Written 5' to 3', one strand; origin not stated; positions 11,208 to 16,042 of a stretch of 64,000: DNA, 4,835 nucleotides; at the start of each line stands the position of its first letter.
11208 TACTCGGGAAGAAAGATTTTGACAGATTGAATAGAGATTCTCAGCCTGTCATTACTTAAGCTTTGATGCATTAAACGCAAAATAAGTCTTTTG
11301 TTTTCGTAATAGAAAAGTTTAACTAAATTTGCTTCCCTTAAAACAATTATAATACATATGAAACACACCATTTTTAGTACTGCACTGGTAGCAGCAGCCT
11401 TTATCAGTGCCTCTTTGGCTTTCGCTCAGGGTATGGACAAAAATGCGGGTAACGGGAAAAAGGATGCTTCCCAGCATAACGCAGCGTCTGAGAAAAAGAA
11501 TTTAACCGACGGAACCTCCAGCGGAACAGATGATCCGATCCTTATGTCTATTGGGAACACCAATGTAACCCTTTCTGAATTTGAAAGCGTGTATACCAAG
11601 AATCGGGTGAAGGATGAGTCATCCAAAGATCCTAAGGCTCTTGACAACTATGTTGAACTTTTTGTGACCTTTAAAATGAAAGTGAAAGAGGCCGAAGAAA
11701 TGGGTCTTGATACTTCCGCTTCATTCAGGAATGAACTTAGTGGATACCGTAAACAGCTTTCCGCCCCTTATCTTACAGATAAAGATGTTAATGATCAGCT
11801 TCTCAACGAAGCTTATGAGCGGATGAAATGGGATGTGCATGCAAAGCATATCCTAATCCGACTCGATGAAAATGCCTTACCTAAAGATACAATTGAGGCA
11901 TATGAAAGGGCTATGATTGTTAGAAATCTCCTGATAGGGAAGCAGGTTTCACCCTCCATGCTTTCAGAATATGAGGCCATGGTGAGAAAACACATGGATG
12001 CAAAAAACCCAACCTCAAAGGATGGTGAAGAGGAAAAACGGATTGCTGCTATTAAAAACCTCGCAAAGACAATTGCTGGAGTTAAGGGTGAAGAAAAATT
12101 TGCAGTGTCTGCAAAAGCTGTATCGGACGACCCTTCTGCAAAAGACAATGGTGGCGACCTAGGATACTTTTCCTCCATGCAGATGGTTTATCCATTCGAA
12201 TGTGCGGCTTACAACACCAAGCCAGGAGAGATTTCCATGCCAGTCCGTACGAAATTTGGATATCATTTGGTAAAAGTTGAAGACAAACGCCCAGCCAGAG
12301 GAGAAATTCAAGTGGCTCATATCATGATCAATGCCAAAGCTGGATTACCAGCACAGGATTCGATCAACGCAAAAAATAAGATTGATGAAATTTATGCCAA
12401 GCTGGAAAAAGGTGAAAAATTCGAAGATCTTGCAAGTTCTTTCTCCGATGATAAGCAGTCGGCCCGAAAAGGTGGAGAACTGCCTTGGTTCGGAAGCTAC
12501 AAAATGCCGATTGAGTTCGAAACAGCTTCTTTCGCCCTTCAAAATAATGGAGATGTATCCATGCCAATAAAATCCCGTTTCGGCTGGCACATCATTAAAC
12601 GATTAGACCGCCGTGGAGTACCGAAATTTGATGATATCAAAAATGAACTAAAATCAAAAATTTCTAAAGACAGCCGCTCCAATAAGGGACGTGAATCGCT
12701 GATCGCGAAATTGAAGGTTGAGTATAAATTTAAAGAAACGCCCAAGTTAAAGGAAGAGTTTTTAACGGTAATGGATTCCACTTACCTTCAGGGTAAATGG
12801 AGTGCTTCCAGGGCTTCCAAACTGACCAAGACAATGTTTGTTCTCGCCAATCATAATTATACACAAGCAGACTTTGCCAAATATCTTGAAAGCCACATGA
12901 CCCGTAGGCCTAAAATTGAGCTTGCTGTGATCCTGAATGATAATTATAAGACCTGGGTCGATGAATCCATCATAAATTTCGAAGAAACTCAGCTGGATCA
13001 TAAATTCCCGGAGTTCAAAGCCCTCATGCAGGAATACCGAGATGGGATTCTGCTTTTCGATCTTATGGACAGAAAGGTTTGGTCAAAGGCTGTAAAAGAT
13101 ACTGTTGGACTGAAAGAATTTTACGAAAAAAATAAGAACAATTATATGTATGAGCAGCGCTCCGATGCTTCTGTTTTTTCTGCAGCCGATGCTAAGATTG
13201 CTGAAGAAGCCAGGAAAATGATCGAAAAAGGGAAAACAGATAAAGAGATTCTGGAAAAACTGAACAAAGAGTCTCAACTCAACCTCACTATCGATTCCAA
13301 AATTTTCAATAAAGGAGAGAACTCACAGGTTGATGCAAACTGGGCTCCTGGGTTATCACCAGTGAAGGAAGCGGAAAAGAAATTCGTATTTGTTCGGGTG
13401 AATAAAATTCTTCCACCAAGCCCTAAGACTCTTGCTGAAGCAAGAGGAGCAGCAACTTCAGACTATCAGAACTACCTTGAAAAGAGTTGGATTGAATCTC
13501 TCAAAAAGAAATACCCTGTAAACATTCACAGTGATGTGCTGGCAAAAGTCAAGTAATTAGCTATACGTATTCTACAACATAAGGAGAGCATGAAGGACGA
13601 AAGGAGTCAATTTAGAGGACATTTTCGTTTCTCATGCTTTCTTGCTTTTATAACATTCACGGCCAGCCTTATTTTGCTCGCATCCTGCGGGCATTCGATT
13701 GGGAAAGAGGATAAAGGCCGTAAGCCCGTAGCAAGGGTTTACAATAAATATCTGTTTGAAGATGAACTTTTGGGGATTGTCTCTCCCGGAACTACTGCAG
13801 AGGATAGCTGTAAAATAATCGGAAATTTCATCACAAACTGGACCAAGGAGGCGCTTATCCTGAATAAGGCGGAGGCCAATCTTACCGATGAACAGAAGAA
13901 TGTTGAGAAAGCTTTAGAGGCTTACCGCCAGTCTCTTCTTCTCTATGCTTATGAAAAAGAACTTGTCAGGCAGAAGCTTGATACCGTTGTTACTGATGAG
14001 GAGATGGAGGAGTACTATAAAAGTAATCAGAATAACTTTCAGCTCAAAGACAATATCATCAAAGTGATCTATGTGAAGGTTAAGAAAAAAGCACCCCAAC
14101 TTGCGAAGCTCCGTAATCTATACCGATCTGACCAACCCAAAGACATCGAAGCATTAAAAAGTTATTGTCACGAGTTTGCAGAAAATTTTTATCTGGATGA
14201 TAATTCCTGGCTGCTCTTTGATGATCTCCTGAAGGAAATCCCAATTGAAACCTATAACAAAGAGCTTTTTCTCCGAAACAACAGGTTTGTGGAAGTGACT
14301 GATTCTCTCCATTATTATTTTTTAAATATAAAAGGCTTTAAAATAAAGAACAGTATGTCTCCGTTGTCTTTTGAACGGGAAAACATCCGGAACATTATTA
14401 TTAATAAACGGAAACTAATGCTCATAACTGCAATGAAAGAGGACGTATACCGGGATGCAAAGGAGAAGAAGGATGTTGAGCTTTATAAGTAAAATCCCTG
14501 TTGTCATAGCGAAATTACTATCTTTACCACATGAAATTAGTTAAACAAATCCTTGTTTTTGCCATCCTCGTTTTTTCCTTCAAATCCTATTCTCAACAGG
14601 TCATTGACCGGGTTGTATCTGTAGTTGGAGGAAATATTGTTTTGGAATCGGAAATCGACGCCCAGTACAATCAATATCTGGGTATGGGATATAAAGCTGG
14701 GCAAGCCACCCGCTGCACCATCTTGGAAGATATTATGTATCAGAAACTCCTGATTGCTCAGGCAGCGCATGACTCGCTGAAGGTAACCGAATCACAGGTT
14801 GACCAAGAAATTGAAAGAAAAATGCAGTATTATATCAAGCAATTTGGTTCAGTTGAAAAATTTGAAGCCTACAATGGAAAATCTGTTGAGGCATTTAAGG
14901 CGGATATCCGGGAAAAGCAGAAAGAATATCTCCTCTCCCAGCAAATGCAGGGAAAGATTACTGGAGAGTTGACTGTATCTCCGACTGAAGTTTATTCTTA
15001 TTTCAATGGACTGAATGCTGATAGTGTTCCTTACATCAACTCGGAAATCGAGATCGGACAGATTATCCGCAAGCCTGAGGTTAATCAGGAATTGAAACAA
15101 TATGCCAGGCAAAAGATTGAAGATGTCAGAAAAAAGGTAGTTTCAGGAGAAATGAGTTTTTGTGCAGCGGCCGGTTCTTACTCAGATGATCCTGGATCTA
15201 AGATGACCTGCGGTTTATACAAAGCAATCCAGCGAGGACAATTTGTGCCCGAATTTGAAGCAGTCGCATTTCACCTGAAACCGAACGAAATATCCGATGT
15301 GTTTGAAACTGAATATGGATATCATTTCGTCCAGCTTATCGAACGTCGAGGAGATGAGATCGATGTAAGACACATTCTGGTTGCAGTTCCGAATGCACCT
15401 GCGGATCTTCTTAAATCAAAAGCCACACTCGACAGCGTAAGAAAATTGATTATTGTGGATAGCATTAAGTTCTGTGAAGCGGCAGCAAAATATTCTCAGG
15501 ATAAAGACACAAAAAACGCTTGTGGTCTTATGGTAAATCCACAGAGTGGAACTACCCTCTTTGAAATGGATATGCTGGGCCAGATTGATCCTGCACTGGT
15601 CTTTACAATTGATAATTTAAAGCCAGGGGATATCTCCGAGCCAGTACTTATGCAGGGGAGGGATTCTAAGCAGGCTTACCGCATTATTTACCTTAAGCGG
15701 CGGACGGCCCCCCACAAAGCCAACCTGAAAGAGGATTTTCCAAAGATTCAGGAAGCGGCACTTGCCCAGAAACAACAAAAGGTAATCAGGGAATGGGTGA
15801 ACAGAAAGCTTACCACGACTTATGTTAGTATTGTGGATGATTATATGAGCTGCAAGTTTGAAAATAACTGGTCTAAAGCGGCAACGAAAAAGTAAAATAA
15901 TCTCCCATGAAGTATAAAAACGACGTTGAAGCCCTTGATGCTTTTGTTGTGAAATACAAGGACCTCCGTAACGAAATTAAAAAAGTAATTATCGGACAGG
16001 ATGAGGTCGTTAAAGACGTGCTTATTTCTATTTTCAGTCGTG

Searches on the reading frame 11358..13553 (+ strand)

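Call 37: search_protein_families(library=pfam, proteins=[window:11358-13553:+], max_evalue=0.00001)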
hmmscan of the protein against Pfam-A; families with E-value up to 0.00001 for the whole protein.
window:11358-13553:+ (732 aa): 3 families
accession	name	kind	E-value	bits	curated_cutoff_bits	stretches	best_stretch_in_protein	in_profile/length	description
PF13616.12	Rotamase_3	-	9e-50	168.5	22.5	2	307-418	6-115/116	PPIC-type PPIASE domain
PF00639.27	Rotamase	-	6.8e-49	165.3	21.7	2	321-415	1-95/97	PPIC-type PPIASE domain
PF13145.12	Rotamase_2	-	1.5e-25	90.8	27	2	585-696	6-120/121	PPIC-type PPIASE domain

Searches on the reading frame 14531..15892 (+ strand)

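Call 37: search_protein_families(library=pfam, proteins=[window:14531-15892:+], max_evalue=0.00001)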
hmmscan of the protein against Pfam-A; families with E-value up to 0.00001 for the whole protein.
window:14531-15892:+ (454 aa): 4 families
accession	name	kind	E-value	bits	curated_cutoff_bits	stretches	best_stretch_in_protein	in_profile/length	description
PF00639.27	Rotamase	-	7.1e-31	107.5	21.7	2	184-270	10-96/97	PPIC-type PPIASE domain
PF13616.12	Rotamase_3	-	2.1e-25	89.9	22.5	1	184-272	28-115/116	PPIC-type PPIASE domain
PF13145.12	Rotamase_2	-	4.4e-10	40.8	27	1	212-274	62-110/121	PPIC-type PPIASE domain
PF09312.16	SurA_N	-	2.6e-06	28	30.8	1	25-128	1-110/118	SurA N-terminal domain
